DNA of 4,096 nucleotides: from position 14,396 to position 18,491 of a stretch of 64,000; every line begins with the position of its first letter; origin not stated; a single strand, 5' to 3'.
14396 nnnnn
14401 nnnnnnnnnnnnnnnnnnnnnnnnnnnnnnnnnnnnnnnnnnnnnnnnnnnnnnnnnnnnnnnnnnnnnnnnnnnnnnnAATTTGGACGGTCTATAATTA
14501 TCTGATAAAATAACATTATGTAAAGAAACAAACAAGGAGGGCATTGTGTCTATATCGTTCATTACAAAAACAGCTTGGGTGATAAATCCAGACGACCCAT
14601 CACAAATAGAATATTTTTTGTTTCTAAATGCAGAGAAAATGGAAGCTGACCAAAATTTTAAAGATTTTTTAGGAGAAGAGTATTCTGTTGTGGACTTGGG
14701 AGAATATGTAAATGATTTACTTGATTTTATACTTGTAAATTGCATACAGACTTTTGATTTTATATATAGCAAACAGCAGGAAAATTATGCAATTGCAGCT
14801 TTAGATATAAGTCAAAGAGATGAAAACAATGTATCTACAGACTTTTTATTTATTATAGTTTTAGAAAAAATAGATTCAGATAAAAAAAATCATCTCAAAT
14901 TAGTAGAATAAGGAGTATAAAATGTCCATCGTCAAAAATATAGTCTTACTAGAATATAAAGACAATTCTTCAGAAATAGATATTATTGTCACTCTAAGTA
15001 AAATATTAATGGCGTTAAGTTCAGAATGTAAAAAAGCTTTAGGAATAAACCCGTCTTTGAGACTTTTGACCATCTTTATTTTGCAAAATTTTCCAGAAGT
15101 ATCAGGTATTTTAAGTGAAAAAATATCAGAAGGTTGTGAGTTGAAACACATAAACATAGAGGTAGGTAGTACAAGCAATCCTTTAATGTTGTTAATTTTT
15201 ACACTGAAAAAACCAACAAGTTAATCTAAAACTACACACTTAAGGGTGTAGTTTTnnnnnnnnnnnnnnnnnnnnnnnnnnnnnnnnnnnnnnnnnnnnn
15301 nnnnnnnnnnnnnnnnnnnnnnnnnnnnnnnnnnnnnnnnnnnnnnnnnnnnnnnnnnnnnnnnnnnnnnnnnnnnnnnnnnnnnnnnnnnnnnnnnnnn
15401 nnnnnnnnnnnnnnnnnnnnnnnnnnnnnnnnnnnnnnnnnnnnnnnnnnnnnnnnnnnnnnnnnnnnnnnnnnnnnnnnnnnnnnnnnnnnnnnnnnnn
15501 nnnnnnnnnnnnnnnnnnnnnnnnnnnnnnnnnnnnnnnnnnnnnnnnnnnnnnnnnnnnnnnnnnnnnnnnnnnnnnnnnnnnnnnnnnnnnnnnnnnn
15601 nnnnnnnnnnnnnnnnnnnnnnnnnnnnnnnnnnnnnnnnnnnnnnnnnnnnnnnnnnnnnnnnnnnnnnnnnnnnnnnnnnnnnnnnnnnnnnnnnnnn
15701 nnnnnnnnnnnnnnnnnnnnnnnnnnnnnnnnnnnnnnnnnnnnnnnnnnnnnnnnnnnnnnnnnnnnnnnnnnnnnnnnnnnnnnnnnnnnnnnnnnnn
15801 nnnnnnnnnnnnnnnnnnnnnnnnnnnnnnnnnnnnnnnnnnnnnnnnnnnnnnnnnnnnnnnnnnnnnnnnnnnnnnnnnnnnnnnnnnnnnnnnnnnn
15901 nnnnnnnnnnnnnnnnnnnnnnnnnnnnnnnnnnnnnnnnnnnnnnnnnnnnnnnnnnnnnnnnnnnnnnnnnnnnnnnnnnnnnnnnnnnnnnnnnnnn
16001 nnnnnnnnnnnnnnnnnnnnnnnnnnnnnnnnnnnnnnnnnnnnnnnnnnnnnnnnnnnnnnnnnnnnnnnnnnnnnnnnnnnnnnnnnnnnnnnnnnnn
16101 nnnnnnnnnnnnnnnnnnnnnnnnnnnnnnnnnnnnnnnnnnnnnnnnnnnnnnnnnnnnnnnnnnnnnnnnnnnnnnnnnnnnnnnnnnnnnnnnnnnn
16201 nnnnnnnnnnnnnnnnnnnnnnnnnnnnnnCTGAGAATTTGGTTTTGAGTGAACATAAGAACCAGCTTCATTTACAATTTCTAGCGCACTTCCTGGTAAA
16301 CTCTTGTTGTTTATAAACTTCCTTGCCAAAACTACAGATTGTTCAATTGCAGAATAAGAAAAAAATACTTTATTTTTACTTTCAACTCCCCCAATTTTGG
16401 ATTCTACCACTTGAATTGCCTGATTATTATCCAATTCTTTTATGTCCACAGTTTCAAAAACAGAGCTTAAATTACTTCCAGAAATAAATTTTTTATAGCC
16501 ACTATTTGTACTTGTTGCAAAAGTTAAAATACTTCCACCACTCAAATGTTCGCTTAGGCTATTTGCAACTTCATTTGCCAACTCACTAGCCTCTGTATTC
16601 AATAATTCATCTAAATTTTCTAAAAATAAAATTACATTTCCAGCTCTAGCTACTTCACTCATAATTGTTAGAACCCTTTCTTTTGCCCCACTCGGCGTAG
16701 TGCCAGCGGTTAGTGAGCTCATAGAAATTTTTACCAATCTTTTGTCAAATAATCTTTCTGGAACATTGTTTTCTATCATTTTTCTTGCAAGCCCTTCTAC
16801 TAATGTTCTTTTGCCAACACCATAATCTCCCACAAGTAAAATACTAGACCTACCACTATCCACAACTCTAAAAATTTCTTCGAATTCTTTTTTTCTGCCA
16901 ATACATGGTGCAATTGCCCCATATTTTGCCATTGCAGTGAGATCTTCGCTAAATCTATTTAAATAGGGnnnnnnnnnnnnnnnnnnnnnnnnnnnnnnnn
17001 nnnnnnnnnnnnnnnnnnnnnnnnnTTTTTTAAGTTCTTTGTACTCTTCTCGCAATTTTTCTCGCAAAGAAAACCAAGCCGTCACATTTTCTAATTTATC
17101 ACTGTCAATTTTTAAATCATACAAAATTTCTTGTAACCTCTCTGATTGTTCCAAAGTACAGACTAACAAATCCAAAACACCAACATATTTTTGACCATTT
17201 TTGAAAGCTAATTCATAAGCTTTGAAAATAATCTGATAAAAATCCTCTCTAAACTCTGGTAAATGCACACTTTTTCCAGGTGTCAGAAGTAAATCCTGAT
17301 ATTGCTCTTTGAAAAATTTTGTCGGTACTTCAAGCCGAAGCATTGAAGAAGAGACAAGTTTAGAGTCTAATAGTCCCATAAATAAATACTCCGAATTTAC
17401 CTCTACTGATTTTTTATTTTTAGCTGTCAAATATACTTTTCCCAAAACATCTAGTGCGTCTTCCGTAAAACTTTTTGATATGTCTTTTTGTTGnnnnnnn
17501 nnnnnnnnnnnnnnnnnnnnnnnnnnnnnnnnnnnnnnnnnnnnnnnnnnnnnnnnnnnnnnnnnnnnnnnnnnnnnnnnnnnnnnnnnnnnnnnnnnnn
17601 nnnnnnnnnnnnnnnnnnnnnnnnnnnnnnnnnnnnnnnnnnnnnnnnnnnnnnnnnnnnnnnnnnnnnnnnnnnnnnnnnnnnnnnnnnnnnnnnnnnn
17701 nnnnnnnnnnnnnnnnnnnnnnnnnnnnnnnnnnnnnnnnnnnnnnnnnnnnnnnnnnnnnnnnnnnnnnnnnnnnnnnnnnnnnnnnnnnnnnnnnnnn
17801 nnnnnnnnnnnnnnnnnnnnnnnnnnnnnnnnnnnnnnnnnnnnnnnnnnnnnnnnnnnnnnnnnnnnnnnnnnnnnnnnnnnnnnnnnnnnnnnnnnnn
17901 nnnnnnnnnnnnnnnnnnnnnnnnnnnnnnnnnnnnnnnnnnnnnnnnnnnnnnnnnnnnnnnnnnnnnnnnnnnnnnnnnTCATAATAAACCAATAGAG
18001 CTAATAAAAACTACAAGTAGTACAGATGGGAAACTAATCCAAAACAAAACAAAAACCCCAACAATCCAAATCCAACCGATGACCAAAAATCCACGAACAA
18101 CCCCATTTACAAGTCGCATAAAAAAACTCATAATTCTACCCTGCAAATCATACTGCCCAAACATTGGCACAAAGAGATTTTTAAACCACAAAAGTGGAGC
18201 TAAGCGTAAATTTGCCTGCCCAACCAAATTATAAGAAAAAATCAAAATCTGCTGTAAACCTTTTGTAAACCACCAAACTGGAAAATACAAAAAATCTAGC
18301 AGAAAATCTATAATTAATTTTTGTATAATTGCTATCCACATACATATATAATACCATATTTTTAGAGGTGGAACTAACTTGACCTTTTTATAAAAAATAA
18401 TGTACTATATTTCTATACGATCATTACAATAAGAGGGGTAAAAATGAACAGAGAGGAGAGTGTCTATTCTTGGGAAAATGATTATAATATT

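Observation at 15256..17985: Membrane-anchored Clp/Hsp100 ATPase whose first AAA+ module appears catalytically degenerate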

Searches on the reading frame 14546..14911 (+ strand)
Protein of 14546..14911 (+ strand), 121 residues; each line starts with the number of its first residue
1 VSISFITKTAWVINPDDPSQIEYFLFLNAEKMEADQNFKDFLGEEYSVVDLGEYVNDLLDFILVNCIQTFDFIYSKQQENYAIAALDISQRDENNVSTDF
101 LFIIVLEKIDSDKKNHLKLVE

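Call 3: search_protein_families(library=pfam, proteins=[window:14546-14911:+], max_evalue=0.01)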
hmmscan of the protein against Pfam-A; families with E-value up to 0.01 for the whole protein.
window:14546-14911:+ (121 aa): 1 family
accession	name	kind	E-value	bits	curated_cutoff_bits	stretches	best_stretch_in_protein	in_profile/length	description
PF22196.1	HdrB-like_C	-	0.0047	17.4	33.4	1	46-119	21-83/87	HdrB-like C-terminal domain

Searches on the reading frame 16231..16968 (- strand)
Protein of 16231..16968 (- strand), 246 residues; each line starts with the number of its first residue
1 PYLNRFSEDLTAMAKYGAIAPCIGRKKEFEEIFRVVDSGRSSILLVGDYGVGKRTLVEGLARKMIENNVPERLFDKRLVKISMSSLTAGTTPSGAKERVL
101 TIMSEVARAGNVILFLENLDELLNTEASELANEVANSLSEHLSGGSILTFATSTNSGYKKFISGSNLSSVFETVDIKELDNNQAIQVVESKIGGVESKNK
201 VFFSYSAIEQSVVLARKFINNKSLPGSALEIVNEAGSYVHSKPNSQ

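Call 27: find_related_loci(query=A2, collection=genome_contigs, flank=8000)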
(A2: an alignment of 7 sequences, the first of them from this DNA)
Query A2 (246 aa) in genome_contigs; peptide patterns used: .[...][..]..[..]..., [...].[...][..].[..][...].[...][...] (x = any residue, [..] = any of these).
172 stretches matched a pattern; 133 encode a relative of the query (tblastn E <= 1e-3); the best 80 are kept; 80 distinct loci.
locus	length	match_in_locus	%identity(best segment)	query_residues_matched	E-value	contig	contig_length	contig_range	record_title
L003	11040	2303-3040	78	1-246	2e-128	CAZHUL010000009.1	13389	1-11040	MAG TPA_asm: uncultured Gammaproteobacteria bacterium isolate SRP062349_co1_298 genome assembly, contig: NODE_802_length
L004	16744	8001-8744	57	1-245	2e-90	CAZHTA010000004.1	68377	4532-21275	MAG TPA_asm: uncultured Gammaproteobacteria bacterium isolate SRP272421_co2_50 genome assembly, contig: NODE_578_length_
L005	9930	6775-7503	54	1-242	4e-90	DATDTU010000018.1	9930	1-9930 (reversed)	MAG TPA_asm: Patescibacteria group bacterium isolate SMAG_U8039 k141_1786623, whole genome shotgun sequence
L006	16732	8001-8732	54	1-242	3e-88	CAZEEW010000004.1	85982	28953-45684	MAG TPA_asm: uncultured Gammaproteobacteria bacterium isolate SRP093185_co1_62 genome assembly, contig: NODE_84_length_8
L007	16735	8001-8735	54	1-242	7e-88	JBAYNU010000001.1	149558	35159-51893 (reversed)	MAG: Candidatus Magasanikiibacteriota bacterium isolate SO_2016_LW1_72 scaffold00031_LW64-88_2016, whole genome shotgun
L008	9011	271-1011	55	1-245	1e-87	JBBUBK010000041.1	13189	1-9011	MAG: Patescibacteria group bacterium isolate H52-bin026_1 H52_bin026_1_000000000041, whole genome shotgun sequence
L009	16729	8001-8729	56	1-242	9e-88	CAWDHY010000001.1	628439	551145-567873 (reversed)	MAG: Candidatus Magasanikbacteria bacterium isolate MFD04716.bin.1.125 genome assembly, contig: contig_18216, whole geno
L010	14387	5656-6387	54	1-242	3e-87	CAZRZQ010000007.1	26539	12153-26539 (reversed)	MAG TPA_asm: uncultured Gammaproteobacteria bacterium isolate SRP062349_co1_291 genome assembly, contig: NODE_219_length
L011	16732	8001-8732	50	1-242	2e-87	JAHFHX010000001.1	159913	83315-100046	MAG: Candidatus Magasanikiibacteriota bacterium isolate nzgw349 NODE_108_length_159914_cov_3.477055, whole genome shotgu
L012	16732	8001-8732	55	1-242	2e-87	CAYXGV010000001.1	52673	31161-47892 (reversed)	MAG TPA_asm: uncultured Gammaproteobacteria bacterium isolate SRP178699_co1_205 genome assembly, contig: NODE_549_length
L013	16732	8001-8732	53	1-242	1e-86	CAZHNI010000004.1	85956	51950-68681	MAG TPA_asm: uncultured Gammaproteobacteria bacterium isolate SRP257259_co1_325 genome assembly, contig: NODE_234_length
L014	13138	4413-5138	52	1-242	2e-86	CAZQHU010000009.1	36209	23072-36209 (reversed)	MAG TPA_asm: uncultured Gammaproteobacteria bacterium isolate binchicken_co27_283 genome assembly, contig: NODE_2013_len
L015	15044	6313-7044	54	1-242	5e-86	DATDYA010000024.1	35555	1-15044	MAG TPA_asm: Patescibacteria group bacterium isolate SMAG_U8153 k141_1967557, whole genome shotgun sequence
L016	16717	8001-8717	55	1-237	5e-86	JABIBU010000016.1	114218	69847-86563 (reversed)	MAG: Candidatus Magasanikbacteria bacterium isolate SI048_bin34 k141_1018967, whole genome shotgun sequence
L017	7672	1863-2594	52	1-242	6e-86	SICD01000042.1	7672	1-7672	MAG: Candidatus Magasanikbacteria bacterium isolate Baikal-deep-G194 BACOMB-C45109, whole genome shotgun sequence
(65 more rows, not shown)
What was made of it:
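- Tried and rejected: I repeated it with 7 close sequences (A2, call 27).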

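Call 33: find_homologous_proteins(query=A1, max_evalue=1e-10)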
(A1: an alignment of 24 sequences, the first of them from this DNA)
Query A1 (24 sequences) (246 aa, profile of the alignment): 13 proteins with E <= 1e-10 among 8000 candidates.
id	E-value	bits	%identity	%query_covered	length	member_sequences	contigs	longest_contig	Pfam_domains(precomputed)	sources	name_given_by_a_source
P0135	4.0e-68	247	41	82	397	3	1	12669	PF13191.13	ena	-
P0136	3.8e-60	221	33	97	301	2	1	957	PF00004.36,PF23569.2,PF17871.8,PF05621.18,PF13191.13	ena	-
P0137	3.8e-53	198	32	96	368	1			PF00004.36,PF23569.2,PF17871.8,PF13191.13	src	-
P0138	1.9e-52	196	33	96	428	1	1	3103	PF02861.26,PF00004.36,PF23569.2,PF17871.8,PF05621.18,PF13191.13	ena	-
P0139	2.8e-48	182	30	97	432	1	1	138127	PF02861.26,PF25201.1,PF00004.36,PF23569.2,PF17871.8,PF05621.18,PF13191.13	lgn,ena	-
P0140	1.7e-46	176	32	92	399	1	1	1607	PF02861.26,PF00004.36,PF17871.8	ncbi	ncbi:MAG: Clp protease N-terminal domain-containing protein, partial [Thermodesulfobacteriota bacter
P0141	4.4e-46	175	28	98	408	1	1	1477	PF02861.26,PF00004.36,PF23569.2,PF17871.8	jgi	jgi:ATP-dependent Clp protease ATP-binding subunit ClpC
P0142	1.1e-41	161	28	98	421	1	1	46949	PF00004.36,PF17871.8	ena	-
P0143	3.0e-39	153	28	98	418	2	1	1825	PF02861.26,PF00004.36,PF17871.8,PF13191.13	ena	-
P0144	1.5e-35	140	34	72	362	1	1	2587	PF02861.26,PF00004.36,PF23569.2,PF07728.21,PF05621.18,PF13191.13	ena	-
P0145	2.8e-32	130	31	69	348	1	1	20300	PF02861.26,PF00004.36,PF23569.2,PF05621.18,PF13191.13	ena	-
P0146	1.4e-28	118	28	93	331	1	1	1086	PF00004.36,PF13401.13,PF23569.2,PF17871.8,PF07728.21,PF13191.13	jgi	jgi:ATP-dependent Clp protease ATP-binding subunit ClpC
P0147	5.5e-21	93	59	26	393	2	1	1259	PF00158.33,PF07724.21,PF00004.36,PF17871.8,PF07728.21,PF10431.16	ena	-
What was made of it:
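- Tried and rejected: It returned only 13 mostly fragmentary proteins and added nothing (call 33).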

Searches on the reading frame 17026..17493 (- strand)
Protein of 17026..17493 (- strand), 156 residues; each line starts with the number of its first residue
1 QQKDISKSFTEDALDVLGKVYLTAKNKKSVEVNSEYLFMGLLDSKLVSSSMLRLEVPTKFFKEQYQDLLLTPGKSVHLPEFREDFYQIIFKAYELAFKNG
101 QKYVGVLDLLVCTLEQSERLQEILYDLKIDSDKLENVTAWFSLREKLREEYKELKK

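Call 82: search_protein_families(library=pfam, proteins=[window:17026-17493:-], max_evalue=1)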
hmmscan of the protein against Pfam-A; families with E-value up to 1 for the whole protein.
window:17026-17493:- (156 aa): 1 family
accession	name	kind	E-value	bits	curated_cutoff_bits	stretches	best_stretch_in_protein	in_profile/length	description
PF02861.25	Clp_N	-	0.0089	16.6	20.7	1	92-136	1-46/53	Clp amino terminal domain, pathogenicity island component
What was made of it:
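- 17026..17475 (-): Divergent Clp_N-like N-domain plus a long connecting helix, residues 171-320. A direct scan gives only 16.6 bits (call 82).
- On Clp/Hsp100 class 1 (two-ring) AAA+: A direct Pfam scan gives 16.6 bits against a cut-off of 20.7, for one repeat only (call 82).
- Checked: The Clp_N assignment is weak by direct Pfam scan (16.6 bits against a cut-off of 20.7, call 82).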

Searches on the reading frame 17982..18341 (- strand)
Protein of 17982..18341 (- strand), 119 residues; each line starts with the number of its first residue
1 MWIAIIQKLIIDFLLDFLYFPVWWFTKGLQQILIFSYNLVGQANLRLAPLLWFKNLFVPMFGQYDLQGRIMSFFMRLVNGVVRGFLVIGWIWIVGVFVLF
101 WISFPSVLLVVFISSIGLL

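Call 3: search_protein_families(library=pfam, proteins=[window:17982-18341:-], max_evalue=0.01)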
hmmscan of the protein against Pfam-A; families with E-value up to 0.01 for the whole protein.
window:17982-18341:- (119 aa): 0 families

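Call 4: search_protein_families(library=ncbifam, proteins=[window:17982-18341:-], max_evalue=0.01)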
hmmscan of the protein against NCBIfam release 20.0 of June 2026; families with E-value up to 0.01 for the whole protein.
window:17982-18341:- (119 aa): 0 families

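Call 30: find_homologous_proteins(query=window:17982-18341:-, max_evalue=0.001)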
Query window:17982-18341:- (119 aa): 14 proteins with E <= 0.001 among 26 candidates.
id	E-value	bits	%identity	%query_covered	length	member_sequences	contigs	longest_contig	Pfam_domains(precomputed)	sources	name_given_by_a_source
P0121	1.7e-67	244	100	100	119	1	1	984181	-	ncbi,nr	ncbi:MAG: hypothetical protein L3J07_02370 [Candidatus Magasanikbacteria bacterium]|nr:hypothetical 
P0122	2.0e-56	208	79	100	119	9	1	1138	-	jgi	-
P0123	1.2e-29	121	50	97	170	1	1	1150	-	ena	-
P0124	1.7e-26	111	47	96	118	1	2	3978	-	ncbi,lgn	-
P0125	4.2e-26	110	53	88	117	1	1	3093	-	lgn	-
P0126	5.4e-26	109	56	71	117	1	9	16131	-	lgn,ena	-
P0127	1.3e-25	108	47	97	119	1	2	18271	-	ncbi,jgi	-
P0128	6.5e-25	106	42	97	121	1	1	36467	-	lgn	-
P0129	1.4e-24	105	50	85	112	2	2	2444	-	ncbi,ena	-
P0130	1.1e-23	102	49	97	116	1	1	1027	-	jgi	-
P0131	2.1e-23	101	50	76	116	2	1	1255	-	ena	-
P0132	2.7e-20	91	55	76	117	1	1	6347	-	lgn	-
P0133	1.2e-18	86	53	70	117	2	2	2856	-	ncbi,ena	-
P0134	3.7e-15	74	48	67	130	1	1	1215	-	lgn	-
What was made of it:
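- Tried and rejected: It found only 14 proteins, limited by the word index (call 30).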

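Call 45: predict_structure(alignment_id=A4)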
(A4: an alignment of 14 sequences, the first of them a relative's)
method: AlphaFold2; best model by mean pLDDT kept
length: 119 residues; sequences in the alignment: 14
mean_pLDDT: 90.3   pTM: 0.63
mean pLDDT of the five models: 90.3, 89.9, 87.6, 80.1, 77.0
residues with pLDDT >= 90: 75; 70-90: 43; 50-70: 1; < 50: 0
segments of 3 or more residues with pLDDT < 50: none
pLDDT, mean of each block of 10 residues (from residue 1): 91 87 88 93 91 88 88 93 95 94 89 86
secondary structure, 60 per line:
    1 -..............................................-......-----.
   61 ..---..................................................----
elements in order: H2-47 H49-54 H66-115
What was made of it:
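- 17982..18341 (-): Gene for the 119-aa partner membrane protein ('small119'). Its stop overlaps the ATPase start codon (ATGA). AF2 pLDDT 90 with two long helices (call 45).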

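Call 47: fold_search(model_id=the predicted structure, library=pdb)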
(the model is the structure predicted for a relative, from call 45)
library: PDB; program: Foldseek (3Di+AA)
matches with E <= 10: 20; with E <= 0.001: 0
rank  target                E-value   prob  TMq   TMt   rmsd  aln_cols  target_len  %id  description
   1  5j9t_D                1.9e+00  0.30  0.42  0.42   7.3       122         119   13  Crystal structure of the NuA4 core complex (released 2016-10-26)
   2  7usd_E                2.0e+00  0.28  0.35  0.29   6.7        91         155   16  Cryo-EM structure of D-site Rac1-bound WAVE Regulatory Complex (released 2022-09-21)
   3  9hzm_0                2.2e+00  0.14  0.33  0.24  12.6       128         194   13  235 A SynPspA H1-5 rod after incubation with EPL (released 2025-08-13)
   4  4fzs_B                3.8e+00  0.18  0.33  0.22  10.2        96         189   14  Structure of human SNX1 BAR domain (released 2013-07-10)
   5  8dck_A                4.0e+00  0.08  0.29  0.08  12.0       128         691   13  Structure of hemolysin A secretion system HlyB/D complex, ATP-bound (released 2022-09-14)
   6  7lbm_n                5.4e+00  0.35  0.40  0.18   3.4        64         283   14  Structure of the human Mediator-bound transcription pre-initiation complex (released 2021-03-24)
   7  9ftl_a                5.7e+00  0.21  0.46  0.35   5.3       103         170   16  Asgard ESCRT-IIIB filament structure (released 2025-04-16)
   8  7vvu_V                5.7e+00  0.15  0.44  0.45   6.7       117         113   13  NuA4 HAT module bound to the nucleosome (released 2022-08-10)
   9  5j9q_D                5.7e+00  0.13  0.43  0.42   7.2       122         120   13  Crystal structure of the NuA4 core complex (released 2016-10-26)
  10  7sgr_B                6.0e+00  0.06  0.28  0.09  11.7       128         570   15  Structure of hemolysin A secretion system HlyB/D complex (released 2022-09-14)
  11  6yo0_g1               7.2e+00  0.08  0.32  0.36   6.2        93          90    8  Cryo-EM structure of Tetrahymena thermophila mitochondrial ATP synthase - F1/peripheral stalk (released 2020-09-30)
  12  6irb_B                7.6e+00  0.23  0.57  0.36   6.1       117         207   10  C-terminal coiled coil domain of Drosophila phospholipase C beta NORPA, selenomethionine (released 2019-01-02)
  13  9ftl_A                8.1e+00  0.13  0.43  0.34   5.6       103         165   16  Asgard ESCRT-IIIB filament structure (released 2025-04-16)
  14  5j9w_H                8.1e+00  0.12  0.44  0.44   7.0       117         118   13  Crystal structure of the NuA4 core complex (released 2016-10-26)
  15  6wti_D                8.1e+00  0.06  0.24  0.28  17.7        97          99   12  The Cryo-EM structure of the ubiquinol oxidase from Escherichia coli (released 2021-01-20)
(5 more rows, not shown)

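Call 67: search_protein_families(library=pfam, alignment_id=A4, max_evalue=5)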
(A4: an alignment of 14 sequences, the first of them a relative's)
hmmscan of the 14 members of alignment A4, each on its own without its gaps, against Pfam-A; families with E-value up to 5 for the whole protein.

A. member 1, P0121 (119 aa): 0 families

B. families by the number of members that match (of 14 scanned): 3 families
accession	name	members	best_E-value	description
PF20040.4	DUF6442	1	0.017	Family of unknown function (DUF6442)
PF10003.15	DUF2244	1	2.4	Integral membrane protein (DUF2244)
PF20726.3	Nairovirus_Gn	1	2.7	Nairovirus, structural glycoprotein Gn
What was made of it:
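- Tried and rejected: There was no Pfam family, with only 3 single-member noise hits (calls 3, 67).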

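Call 68: search_solved_structures(query=A4, max_evalue=10)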
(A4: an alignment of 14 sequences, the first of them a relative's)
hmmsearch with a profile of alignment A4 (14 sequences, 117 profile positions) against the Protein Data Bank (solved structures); distinct sequences matched with E-value up to 10: 1.
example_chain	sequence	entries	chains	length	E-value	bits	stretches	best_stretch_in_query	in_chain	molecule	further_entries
9qwp_B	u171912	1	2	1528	0.23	14.7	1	39-100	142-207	Ral GTPase-activating protein subunit beta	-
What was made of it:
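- Tried and rejected: There was no PDB sequence match (call 68).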
